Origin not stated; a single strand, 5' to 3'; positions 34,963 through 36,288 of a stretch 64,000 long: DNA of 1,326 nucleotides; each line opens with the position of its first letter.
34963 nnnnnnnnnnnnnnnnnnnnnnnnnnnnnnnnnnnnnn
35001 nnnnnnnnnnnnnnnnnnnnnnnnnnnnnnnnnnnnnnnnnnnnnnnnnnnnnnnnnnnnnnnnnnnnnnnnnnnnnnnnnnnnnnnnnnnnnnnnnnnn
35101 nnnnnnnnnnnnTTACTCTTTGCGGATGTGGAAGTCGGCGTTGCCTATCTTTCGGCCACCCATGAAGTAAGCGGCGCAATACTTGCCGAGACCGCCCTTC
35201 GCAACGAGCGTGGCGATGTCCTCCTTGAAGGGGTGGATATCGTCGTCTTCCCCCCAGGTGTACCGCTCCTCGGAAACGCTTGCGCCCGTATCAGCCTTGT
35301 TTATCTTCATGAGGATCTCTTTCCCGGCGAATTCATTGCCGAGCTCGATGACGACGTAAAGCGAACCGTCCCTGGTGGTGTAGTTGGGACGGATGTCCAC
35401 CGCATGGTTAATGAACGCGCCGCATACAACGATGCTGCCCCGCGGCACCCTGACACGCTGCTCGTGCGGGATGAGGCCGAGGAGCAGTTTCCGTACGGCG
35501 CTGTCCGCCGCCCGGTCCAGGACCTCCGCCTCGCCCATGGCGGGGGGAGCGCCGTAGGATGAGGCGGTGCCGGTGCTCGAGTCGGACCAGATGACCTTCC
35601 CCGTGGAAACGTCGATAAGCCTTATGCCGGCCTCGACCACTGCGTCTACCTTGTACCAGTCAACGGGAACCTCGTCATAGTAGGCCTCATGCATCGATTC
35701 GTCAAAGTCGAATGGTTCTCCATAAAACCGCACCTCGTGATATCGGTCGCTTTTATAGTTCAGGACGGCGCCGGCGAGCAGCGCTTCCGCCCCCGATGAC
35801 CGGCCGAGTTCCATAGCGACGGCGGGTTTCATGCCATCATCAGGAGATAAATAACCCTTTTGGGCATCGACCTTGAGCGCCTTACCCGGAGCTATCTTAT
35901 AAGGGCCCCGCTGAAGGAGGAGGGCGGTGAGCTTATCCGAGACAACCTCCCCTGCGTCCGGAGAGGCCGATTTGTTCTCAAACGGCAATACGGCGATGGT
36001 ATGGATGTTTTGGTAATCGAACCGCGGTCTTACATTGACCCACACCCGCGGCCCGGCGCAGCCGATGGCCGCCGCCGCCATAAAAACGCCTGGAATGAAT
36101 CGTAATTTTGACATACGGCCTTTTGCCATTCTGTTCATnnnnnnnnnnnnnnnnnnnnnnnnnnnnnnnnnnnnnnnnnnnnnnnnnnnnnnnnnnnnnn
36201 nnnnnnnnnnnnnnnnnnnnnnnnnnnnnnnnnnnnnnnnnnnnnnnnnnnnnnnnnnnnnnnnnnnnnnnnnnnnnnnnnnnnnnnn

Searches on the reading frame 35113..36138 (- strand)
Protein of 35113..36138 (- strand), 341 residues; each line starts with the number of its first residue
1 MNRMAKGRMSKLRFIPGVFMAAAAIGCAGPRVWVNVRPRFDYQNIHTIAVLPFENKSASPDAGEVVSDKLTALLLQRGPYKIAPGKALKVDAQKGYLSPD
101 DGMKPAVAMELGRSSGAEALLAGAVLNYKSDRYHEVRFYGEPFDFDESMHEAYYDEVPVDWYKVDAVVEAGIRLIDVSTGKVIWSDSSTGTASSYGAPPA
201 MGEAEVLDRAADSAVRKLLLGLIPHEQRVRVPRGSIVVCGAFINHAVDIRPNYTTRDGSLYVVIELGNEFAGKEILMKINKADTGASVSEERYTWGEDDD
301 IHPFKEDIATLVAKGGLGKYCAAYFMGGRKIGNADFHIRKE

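Call 37: search_protein_families(library=pfam, proteins=[window:35113-36138:-], max_evalue=0.00001)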
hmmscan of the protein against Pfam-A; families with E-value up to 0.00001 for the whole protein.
window:35113-36138:- (341 aa): 1 family
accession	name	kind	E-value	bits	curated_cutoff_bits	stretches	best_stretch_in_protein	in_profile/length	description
PF03783.19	CsgG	-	3.4e-06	27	20.8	0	46-197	10-157/210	Curli production assembly/transport component CsgG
